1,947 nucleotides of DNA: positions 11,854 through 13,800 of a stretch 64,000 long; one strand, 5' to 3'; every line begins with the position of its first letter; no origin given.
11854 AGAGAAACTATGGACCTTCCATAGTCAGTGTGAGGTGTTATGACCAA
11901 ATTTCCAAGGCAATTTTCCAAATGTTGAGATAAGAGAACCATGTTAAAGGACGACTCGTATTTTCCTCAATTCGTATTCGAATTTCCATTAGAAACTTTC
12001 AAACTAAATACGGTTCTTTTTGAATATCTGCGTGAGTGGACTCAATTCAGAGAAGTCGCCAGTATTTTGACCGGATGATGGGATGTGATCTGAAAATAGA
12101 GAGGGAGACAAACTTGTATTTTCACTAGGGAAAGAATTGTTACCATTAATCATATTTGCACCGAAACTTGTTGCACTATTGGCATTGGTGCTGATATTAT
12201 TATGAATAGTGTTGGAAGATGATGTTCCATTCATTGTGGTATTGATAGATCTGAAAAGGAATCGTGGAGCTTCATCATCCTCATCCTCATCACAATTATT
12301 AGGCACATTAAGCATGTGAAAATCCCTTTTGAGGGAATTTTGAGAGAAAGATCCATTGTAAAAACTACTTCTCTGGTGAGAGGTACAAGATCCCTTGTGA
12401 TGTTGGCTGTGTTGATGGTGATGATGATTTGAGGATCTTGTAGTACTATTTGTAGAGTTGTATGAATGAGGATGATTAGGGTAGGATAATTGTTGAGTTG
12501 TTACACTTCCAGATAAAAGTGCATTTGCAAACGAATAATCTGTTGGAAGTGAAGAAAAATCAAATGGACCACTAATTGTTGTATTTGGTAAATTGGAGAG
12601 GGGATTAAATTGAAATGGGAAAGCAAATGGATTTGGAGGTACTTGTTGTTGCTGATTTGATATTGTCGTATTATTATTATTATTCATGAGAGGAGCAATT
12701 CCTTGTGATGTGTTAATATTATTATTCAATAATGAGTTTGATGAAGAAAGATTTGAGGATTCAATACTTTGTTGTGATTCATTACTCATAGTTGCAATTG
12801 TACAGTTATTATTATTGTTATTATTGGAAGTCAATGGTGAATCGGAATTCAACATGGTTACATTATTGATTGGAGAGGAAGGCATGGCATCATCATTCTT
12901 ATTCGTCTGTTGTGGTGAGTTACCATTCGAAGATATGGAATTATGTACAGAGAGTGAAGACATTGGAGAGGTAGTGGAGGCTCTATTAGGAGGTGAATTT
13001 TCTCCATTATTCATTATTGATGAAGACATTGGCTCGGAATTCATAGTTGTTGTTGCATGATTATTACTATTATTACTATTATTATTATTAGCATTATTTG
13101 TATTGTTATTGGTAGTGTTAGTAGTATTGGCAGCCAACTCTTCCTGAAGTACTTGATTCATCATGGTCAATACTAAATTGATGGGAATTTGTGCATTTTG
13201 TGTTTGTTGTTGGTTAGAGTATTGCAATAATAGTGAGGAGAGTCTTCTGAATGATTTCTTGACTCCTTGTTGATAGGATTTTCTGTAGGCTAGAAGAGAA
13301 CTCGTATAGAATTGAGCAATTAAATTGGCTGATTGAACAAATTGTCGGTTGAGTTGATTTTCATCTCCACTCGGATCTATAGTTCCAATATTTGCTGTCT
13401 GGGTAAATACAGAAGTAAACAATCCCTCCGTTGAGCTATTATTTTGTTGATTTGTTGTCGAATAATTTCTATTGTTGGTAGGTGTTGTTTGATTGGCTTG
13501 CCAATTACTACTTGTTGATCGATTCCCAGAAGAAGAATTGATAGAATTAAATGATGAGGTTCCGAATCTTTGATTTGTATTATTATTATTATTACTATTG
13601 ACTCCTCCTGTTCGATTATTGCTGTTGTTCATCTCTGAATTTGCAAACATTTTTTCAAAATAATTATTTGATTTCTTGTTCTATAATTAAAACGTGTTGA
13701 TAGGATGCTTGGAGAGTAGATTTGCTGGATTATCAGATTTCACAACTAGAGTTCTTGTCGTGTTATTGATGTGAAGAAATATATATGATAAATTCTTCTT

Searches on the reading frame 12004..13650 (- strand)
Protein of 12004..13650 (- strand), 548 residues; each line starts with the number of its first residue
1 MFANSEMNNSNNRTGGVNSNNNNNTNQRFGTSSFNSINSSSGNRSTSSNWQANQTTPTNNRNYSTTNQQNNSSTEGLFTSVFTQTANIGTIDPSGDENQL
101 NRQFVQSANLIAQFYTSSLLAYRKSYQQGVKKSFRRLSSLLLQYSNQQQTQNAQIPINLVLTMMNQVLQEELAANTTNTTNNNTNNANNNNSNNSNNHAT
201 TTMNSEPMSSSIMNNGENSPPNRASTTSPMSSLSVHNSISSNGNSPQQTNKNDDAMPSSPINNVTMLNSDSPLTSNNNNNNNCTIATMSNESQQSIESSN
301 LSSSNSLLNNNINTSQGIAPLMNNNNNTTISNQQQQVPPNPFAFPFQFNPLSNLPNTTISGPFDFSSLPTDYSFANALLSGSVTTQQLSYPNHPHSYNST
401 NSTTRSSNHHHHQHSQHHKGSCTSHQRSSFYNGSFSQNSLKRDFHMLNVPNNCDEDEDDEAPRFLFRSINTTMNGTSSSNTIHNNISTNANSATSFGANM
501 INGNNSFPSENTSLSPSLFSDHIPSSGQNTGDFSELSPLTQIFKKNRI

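Call 9: search_protein_families(library=pfam, proteins=[window:12004-13650:-], max_evalue=0.01)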
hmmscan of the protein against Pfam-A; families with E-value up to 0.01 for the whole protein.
window:12004-13650:- (548 aa): 1 family
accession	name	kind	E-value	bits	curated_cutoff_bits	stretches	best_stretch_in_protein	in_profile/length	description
PF14868.11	DUF4487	-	0.00024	20.3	25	1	104-177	69-138/583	Domain of unknown function (DUF4487)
